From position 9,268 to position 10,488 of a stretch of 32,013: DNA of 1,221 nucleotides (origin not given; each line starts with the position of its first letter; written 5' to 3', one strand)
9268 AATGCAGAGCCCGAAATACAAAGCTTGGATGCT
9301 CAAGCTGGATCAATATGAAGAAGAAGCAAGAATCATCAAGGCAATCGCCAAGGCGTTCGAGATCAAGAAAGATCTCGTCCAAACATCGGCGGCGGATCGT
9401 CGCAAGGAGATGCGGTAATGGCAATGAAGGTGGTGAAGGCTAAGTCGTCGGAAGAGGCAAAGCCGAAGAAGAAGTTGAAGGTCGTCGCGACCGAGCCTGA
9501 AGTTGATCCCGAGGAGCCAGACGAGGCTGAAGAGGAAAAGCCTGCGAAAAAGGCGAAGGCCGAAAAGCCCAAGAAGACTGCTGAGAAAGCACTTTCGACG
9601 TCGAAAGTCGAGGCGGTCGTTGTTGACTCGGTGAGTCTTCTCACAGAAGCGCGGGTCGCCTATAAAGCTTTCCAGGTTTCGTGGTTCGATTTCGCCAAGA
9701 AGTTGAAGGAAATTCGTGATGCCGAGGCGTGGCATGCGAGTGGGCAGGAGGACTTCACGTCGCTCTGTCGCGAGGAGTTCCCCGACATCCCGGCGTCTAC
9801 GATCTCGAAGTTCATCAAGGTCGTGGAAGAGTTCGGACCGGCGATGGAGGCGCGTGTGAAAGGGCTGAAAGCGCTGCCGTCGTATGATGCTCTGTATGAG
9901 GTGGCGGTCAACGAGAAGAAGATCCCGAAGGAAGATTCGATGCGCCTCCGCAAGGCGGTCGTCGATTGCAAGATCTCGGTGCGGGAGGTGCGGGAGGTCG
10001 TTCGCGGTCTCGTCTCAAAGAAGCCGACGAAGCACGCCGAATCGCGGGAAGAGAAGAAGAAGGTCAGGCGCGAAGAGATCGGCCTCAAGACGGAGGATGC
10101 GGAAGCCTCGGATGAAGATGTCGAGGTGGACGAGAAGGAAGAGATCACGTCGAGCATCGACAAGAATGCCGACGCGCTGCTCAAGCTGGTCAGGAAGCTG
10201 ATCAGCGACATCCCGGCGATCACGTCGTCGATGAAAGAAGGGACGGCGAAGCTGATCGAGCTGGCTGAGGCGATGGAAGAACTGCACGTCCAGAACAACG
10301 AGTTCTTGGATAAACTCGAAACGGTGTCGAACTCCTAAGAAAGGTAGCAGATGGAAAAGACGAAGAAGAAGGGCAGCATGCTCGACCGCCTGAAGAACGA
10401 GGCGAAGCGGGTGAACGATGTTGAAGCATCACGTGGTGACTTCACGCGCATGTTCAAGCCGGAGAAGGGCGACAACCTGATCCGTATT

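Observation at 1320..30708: Six identical copies of an 18-bp perfect palindrome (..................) dispersed over 30 kb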

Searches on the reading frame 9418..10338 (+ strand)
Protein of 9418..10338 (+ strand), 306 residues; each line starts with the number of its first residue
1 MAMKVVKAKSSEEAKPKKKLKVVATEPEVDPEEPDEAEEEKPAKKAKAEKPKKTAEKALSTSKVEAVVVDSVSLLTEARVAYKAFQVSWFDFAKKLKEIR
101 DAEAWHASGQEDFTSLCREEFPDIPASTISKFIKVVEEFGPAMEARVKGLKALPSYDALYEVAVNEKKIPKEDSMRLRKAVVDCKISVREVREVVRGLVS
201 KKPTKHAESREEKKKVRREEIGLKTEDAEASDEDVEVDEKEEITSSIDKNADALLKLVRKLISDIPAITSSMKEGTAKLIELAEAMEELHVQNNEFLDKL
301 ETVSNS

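Call 11: search_protein_families(library=pfam, proteins=[window:9418-10338:+], max_evalue=0.01)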
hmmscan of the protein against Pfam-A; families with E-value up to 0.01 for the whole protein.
window:9418-10338:+ (306 aa): 0 families

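Call 12: search_protein_families(library=phrogs, proteins=[window:9418-10338:+], max_evalue=0.001)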
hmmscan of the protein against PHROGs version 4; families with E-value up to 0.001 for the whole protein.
window:9418-10338:+ (306 aa): 0 families

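Call 46: search_solved_structures(query=window:9418-10338:+, max_evalue=1)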
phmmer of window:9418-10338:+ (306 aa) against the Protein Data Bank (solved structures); distinct sequences matched with E-value up to 1: 0.

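Call 65: search_protein_families(library=pfam, proteins=[window:9418-10338:+], max_evalue=10)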
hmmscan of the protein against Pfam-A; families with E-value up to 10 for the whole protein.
window:9418-10338:+ (306 aa): 9 families
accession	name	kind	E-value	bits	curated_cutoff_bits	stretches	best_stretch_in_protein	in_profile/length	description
PF01509.24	TruB_N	-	0.024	15.4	27.3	1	202-293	29-119/149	TruB family pseudouridylate synthase (N terminal domain)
PF16732.10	ComP_DUS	-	0.15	13.4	27.3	1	270-300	10-42/87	Type IV minor pilin ComP, DNA uptake sequence receptor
PF04546.19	Sigma70_ner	-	0.94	9.8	29.7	1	190-296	21-128/210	Sigma-70, non-essential region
PF06745.19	ATPase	-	1.2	8.9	26.6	1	36-98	93-153/231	KaiC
PF14740.11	DUF4471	-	1.4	8.5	25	1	168-241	137-209/303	Domain of unknown function (DUF4471)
PF08432.15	Vfa1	-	3.5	8.4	27.3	1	9-125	75-178/179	AAA-ATPase Vps4-associated protein 1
PF11169.13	DUF2956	-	5.2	7.7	25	0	2-93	8-98/102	Protein of unknown function (DUF2956)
PF14851.11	FAM176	-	5.2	7.3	31.5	1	206-254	52-96/152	FAM176 family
PF11221.13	Med21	-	5.5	7.7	37.3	1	213-303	53-131/144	Subunit 21 of Mediator complex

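Call 82: find_homologous_proteins(query=window:9418-10338:+, max_evalue=0.00001)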
Query window:9418-10338:+ (306 aa): 5 proteins with E <= 0.00001 among 7098 candidates.
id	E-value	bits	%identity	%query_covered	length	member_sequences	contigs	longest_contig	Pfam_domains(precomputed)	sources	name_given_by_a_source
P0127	2.4e-180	616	100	100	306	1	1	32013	-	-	-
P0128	5.3e-113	395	65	100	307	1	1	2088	-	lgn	-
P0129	3.5e-109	383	66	100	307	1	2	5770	-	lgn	-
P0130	5.1e-100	353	60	100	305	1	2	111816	-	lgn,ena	-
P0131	2.7e-84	301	64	78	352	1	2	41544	-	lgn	-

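Call 91: predict_structure(alignment_id=A5)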
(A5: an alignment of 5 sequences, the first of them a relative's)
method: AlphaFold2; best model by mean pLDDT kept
length: 306 residues; sequences in the alignment: 5
mean_pLDDT: 55.5   pTM: 0.37
mean pLDDT of the five models: 55.5, 54.9, 52.0, 48.5, 47.4
residues with pLDDT >= 90: 0; 70-90: 91; 50-70: 101; < 50: 114
segments of 3 or more residues with pLDDT < 50: 1-69, 149-153, 201-212, 222-241
pLDDT, mean of each block of 10 residues (from residue 1): 29 28 27 27 28 28 35 76 64 82 79 83 78 75 57 57 72 74 67 65 39 50 37 36 59 70 60 54 65 65 51
secondary structure, 60 per line:
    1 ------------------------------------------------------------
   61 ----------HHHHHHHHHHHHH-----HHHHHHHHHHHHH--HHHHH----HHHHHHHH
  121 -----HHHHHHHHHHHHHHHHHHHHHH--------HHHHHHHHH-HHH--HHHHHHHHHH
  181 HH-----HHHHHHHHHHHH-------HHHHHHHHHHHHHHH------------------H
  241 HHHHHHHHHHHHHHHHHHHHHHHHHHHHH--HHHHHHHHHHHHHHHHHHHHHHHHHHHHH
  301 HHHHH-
elements in order: H71-83 H89-101 H104-108 H113-120 H126-147 H156-164 H171-182 H188-199 H207-221 H240-269 H272-305

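Call 92: search_protein_representatives(alignment_id=A5)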
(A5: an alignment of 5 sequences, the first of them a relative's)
Query: 5 sequences, 309 profile positions. Proteins with E-value up to 0.001 (for the whole library): 92; up to 1e-10: 74; up to 1e-30: 17. The best 92 are listed.
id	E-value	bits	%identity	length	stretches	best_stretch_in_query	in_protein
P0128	1.0e-158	543.9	-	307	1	1-309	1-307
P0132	2.1e-75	270.3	-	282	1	27-306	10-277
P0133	1.6e-40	155.7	-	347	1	1-304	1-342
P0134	1.1e-39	153.0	-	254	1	69-307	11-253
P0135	2.8e-39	151.6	-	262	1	57-303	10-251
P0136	2.1e-38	148.8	-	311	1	20-306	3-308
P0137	2.2e-37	145.4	-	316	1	6-307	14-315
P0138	3.4e-37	144.8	-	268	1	48-306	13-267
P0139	1.9e-36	142.3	-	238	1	61-307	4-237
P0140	8.2e-36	140.3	-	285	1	38-306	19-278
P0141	8.4e-36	140.2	-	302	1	41-308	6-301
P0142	2.1e-34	135.6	-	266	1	44-307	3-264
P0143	2.1e-32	129.0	-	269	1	59-308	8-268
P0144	4.8e-32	127.9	-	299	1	36-306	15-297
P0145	2.2e-31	125.7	-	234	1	74-305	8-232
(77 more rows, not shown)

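Call 96: search_protein_families(library=pfam, alignment_id=A6, max_evalue=0.01)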
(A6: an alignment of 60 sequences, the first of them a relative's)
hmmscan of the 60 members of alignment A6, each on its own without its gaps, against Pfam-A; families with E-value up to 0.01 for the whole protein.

A. member 1, P0127 (306 aa): 0 families

B. families by the number of members that match (of 60 scanned): 16 families
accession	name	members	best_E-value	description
PF20733.2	LRIM1_dimer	1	0.00077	Dimerization domain in LRIM1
PF04513.17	Baculo_PEP_C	1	0.0014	Baculovirus polyhedron envelope protein, PEP, C terminus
PF09123.17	DUF1931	1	0.0016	Domain of unknown function (DUF1931)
PF07544.18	Med9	1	0.0021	RNA polymerase II transcription mediator complex subunit 9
PF10205.14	KLRAQ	1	0.0023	Predicted coiled-coil domain-containing protein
PF10768.14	FliX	1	0.0034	Class II flagellar assembly regulator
PF11221.13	Med21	1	0.0039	Subunit 21 of Mediator complex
PF15390.12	WDCP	1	0.0045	WD repeat and coiled-coil-containing protein family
PF24185.1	DUF7413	1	0.0051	Domain of unknown function (DUF7413)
PF07361.16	Cytochrom_B562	1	0.0065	Cytochrome b562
PF08919.15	F_actin_bind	1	0.0066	F-actin binding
PF20253.3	DUF6604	1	0.0076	Family of unknown function (DUF6604)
PF12128.14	DUF3584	1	0.0081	Protein of unknown function (DUF3584)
PF21808.2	Dynamin-like_hel_bact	1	0.0084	Bacterial dynamin-like protein, helical domain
PF17846.6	XRN_M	1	0.0094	Xrn1 helical domain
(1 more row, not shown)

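Call 97: search_solved_structures(query=A6, max_evalue=10)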
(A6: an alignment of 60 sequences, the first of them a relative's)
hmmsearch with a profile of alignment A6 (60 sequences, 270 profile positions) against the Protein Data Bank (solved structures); distinct sequences matched with E-value up to 10: 22.
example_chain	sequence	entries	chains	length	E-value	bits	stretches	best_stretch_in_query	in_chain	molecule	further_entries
9r1o_A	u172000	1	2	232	0.00087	22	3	204-267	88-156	sc-apCC-6-DPH-NR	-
9cfs_A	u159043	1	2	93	0.015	18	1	201-269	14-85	Long regulatory protein rop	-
8qae_A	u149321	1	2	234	0.022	17.4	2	208-266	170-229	sc-apCC-6-SLLA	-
9ugr_A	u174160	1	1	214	0.09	15.4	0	220-263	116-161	Syn-F4-Link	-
6kos_A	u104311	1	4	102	0.11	15.1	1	220-263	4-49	SUWA (Super WA20)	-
9y5h_B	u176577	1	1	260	0.11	15.1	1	204-268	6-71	sc-t-SNARE-diff-#3.3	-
8a3k_UNK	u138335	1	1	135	0.13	14.9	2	207-268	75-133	sc-apCC-4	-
5yl9_A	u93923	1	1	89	0.2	14.3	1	207-266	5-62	Spike glycoprotein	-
8qad_A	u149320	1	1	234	0.25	13.9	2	206-265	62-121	sc-apCC-6-LLIA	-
5j2l_B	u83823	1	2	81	0.26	13.9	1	185-255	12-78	protein design 2L4HC2_11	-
8h7c_A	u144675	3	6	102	0.45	13.1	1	221-263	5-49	De novo ferric enterobactin esterase Syn-F4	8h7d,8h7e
6egc_A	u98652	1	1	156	0.61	12.7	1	142-261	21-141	SC_2L4HC2_23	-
8szz_0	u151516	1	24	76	1.3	11.6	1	211-264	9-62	O32-ZL4 Component A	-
2fk7_A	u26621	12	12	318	1.3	11.6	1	38-73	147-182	methoxy mycolic acid synthase 4 | Hydroxymycolate synthase MmaA4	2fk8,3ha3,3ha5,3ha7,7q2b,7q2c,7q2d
3vjf_A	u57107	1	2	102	1.6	11.3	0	220-263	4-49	WA20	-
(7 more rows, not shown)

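Call 99: fold_search(model_id=the predicted structure, library=pdb)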
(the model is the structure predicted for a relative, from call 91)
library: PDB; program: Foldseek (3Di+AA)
matches with E <= 10: 56; with E <= 0.001: 0
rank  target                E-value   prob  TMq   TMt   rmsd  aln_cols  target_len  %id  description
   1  8fbi                  3.0e-01  0.20  0.15  0.16  17.5       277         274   14  Improving the secretion of designed protein assemblies through negative design of cryptic transmembrane domains (released 2023-03-22)
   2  7upp_B                7.2e-01  0.21  0.19  0.19  17.0       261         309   11  Crystal structure of designed heterotrimeric assembly DHT03_2arm_A21/B21/C long (released 2022-12-14)
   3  7upp_A                7.2e-01  0.18  0.16  0.16  16.8       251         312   13  Crystal structure of designed heterotrimeric assembly DHT03_2arm_A21/B21/C long (released 2022-12-14)
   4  6kkm_F                9.3e-01  0.51  0.21  0.19   6.9       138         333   15  Crystal structure of RbcL-Raf1 complex from Anabaena sp. PCC 7120 (released 2020-05-13)
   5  7n6g_5E               1.1e+00  0.10  0.14  0.18  39.9       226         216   12  C1 of central pair (released 2022-05-18)
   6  9ria_C                1.1e+00  0.08  0.10  0.04  19.9       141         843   16  Cryo-EM structure of tomato NRC3-AVRcap1b complex (released 2025-07-23)
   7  5i6r                  1.2e+00  0.08  0.14  0.11  46.4       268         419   11  Crystal Structure of srGAP2 F-BARx WT Form-1 (released 2017-08-30)
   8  7upq_A                2.1e+00  0.13  0.18  0.25  16.4       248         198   11  Crystal structure of designed heterotrimeric assembly DHT03_1arm_A21/B/C (released 2022-12-14)
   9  8ioj_G                2.6e+00  0.30  0.21  0.28   7.0       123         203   10  The Rubisco assembly intermidiate of Rubisco large subunit (RbcL) and Arabidopsis thaliana Rubisco accumulation factor (released 2023-11-01)
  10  8wqy_G                3.0e+00  0.09  0.14  0.23  19.3       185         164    9  Fe-O nanocluster of form-XI in the 4-fold channel of Ureaplasma diversum ferritin (released 2024-06-12)
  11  8wqy_V                3.0e+00  0.08  0.14  0.22  19.8       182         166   10  Fe-O nanocluster of form-XI in the 4-fold channel of Ureaplasma diversum ferritin (released 2024-06-12)
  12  8j0h_B                3.2e+00  0.16  0.16  0.31  16.2       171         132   17  Crystal structure of the fission yeast Rex1BD protein(C4H3.06) (released 2023-11-01)
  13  9kyw_A                3.2e+00  0.05  0.13  0.18  29.8       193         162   12  The scaffold C-loop of phage P22 (released 2025-02-26)
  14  8j0h_E                3.8e+00  0.25  0.20  0.44  15.9       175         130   18  Crystal structure of the fission yeast Rex1BD protein(C4H3.06) (released 2023-11-01)
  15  8iyj_W4               3.8e+00  0.12  0.21  0.20  30.4       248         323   13  Cryo-EM structure of the 48-nm repeat doublet microtubule from mouse sperm (released 2023-07-05)
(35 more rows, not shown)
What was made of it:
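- Tried and rejected: It was too poor to use (calls 91, 99).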

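Call 100: predict_structure(alignment_id=A6)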
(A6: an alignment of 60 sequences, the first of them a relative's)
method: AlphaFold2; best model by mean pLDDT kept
length: 306 residues; sequences in the alignment: 60
mean_pLDDT: 79.4   pTM: 0.53
mean pLDDT of the five models: 79.4, 78.9, 78.5, 78.0, 76.3
residues with pLDDT >= 90: 162; 70-90: 39; 50-70: 80; < 50: 25
segments of 3 or more residues with pLDDT < 50: 1-3, 225-232, 234-237
pLDDT, mean of each block of 10 residues (from residue 1): 49 51 53 54 56 57 66 88 92 97 96 95 95 97 93 95 96 96 95 90 60 71 48 48 71 94 94 94 93 92 87
secondary structure, 60 per line:
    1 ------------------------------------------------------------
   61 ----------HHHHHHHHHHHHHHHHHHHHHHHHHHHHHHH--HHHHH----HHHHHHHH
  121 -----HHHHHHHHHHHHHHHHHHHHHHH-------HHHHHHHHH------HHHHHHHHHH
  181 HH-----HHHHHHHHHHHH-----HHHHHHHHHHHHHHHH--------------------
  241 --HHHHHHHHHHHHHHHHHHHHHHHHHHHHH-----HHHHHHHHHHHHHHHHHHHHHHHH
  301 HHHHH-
elements in order: H71-101 H104-108 H113-120 H126-148 H156-164 H171-182 H188-199 H205-220 H243-271 H277-305
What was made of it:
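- The AlphaFold model of the 306-aa protein, built from a 60-sequence alignment, has mean pLDDT 79 and mostly above 90 in the folded helical segments (call 100).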

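Call 103: fold_search(model_id=the predicted structure, library=pdb)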
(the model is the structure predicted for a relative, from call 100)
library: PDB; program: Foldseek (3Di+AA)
matches with E <= 10: 38; with E <= 0.001: 0
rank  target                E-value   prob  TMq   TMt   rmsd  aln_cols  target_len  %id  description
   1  7ng0                  2.0e-01  0.99  0.27  0.40   3.0       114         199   12  Crystal structure of N- and C-terminally truncated Geobacillus thermoleovorans nucleoid occlusion protein Noc (released 2021-02-17)
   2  6s6h_B                1.8e+00  0.33  0.19  0.36   5.2        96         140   14  Crystal structure of the DNA binding domain of the chromosome-partitioning protein ParB complexed to the centromeric p (released 2020-07-15)
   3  1d3u_B                2.6e+00  0.04  0.12  0.16  16.3       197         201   15  TATA-BINDING PROTEIN/TRANSCRIPTION FACTOR (II)B/BRE+TATA-BOX COMPLEX FROM PYROCOCCUS WOESEI (released 1999-11-15)
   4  8a1g_D                4.1e+00  0.03  0.10  0.16  23.3       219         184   13  Structure of the SNX1-SNX5 complex (released 2023-06-14)
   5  2ch7_A                4.9e+00  0.03  0.12  0.12  45.6       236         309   17  Crystal structure of the cytoplasmic domain of a bacterial chemoreceptor from Thermotoga maritima (released 2006-04-18)
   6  3rv0_B                4.9e+00  0.02  0.09  0.09  15.4       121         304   12  Crystal structure of K. polysporus Dcr1 without the C-terminal dsRBD (released 2011-08-03)
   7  9k8i_A                5.4e+00  0.05  0.14  0.16   8.2       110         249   18  Cryo-EM structure of designed zinc-induced tetrahedron Cage-t32-Zn1-HEHE-36 (released 2025-10-29)
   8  8ceg_A                5.4e+00  0.02  0.11  0.16  26.3       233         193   11  BAR domain protein FAM92A1 essential for mitochondrial membrane remodeling (released 2024-02-21)
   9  6e7e                  5.4e+00  0.02  0.10  0.15  25.0       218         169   14  High resolution crystal structure of IncA soluble domain (released 2019-07-10)
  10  7uzf_Q                6.1e+00  0.04  0.17  0.19  11.3       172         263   13  Rat Kidney V-ATPase with SidK, State 1 (released 2023-11-22)
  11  4nqi_A                6.1e+00  0.03  0.12  0.16  28.0       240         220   15  Structure of the N-terminal I-BAR domain (1-259) of D.Discoideum IBARa (released 2014-02-05)
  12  8qhx                  6.1e+00  0.02  0.11  0.15  42.4       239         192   13  280A Vipp1 H1-6 helical tubes in the presence of EPL (released 2024-09-18)
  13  9kpz_B                6.5e+00  0.05  0.11  0.14  15.2       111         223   11  Structure of TolQRA complex at pH 5.4 from E.coli (released 2026-03-04)
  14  4dbg_B                6.8e+00  0.04  0.13  0.23  10.6        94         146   11  Crystal structure of HOIL-1L-UBL complexed with a HOIP-UBA derivative (released 2012-04-04)
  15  8wws_A                6.8e+00  0.04  0.10  0.13  11.8        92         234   16  Crystal structure of cis-epoxysuccinate hydrolase from Klebsiella oxytoca with L(+)-tartaric acid (released 2024-06-12)
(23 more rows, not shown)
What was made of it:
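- On ParABS partition system: The top two Foldseek PDB matches of a confident model are Noc (7ng0; probability 0.99, E 0.2) and the ParB DNA-binding domain bound to parS (6s6h; E 1.8) (calls 100, 103).
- Closest known: Chromosomal ParB-parS and Noc-NBS. Same: The best fold matches are Noc and the ParB DNA-binding domain (call 103).
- The fold match has weak statistics (Foldseek E = 0.2 and 1.8, call 103). The motif resembles parS, and the binder has a ParB-like DNA-binding fold (call 103).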

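Call 114: fold_search(model_id=the predicted structure, library=viral)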
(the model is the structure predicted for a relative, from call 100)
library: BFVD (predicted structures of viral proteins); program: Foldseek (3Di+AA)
matches with E <= 10: 55; with E <= 0.001: 0
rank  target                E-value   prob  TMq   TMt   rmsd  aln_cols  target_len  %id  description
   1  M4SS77                1.7e-03  1.00  0.27  0.29  10.4       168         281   23  (no name in the UniProt tables at hand)
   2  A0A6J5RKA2            2.5e-02  0.99  0.33  0.41  21.8       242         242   16  Uncharacterized protein [uncultured Caudovirales phage]
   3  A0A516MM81            5.8e-02  1.00  0.30  0.35  11.1       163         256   18  (no name in the UniProt tables at hand)
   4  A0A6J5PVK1            6.9e-02  0.97  0.33  0.32  19.5       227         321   14  Uncharacterized protein [uncultured Caudovirales phage]
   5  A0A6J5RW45            3.6e-01  0.60  0.28  0.24  33.3       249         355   14  DUF3102 domain-containing protein [uncultured Caudovirales phage]
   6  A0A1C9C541            4.8e-01  0.07  0.11  0.12  31.4       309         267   13  Uncharacterized protein [Heterosigma akashiwo virus 01]
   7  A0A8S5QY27            1.2e+00  0.33  0.24  0.28  10.0       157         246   13  Uncharacterized protein [Podoviridae sp. cty7j44]
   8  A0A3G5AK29            1.3e+00  0.07  0.13  0.08  27.5       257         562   13  Uncharacterized protein [Sylvanvirus sp.]
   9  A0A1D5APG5            1.4e+00  0.09  0.11  0.18  25.5       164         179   18  Uncharacterized protein [Microplitis mediator bracovirus]
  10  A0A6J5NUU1            2.4e+00  0.06  0.13  0.22  14.3       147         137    9  Uncharacterized protein [uncultured Caudovirales phage]
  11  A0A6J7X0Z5            2.7e+00  0.04  0.12  0.08  38.2       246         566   15  Uncharacterized protein [uncultured Caudovirales phage]
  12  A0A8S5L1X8            3.0e+00  0.12  0.12  0.24  11.9        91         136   15  Uncharacterized protein [ssRNA phage SRR7976301_5]
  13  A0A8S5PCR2            3.0e+00  0.06  0.13  0.12  30.3       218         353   11  Uncharacterized protein [Myoviridae sp. ctBrv3]
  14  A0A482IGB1            3.2e+00  0.10  0.15  0.21  13.4       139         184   15  (no name in the UniProt tables at hand)
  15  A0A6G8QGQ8            3.2e+00  0.06  0.18  0.07  24.7       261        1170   13  (no name in the UniProt tables at hand)
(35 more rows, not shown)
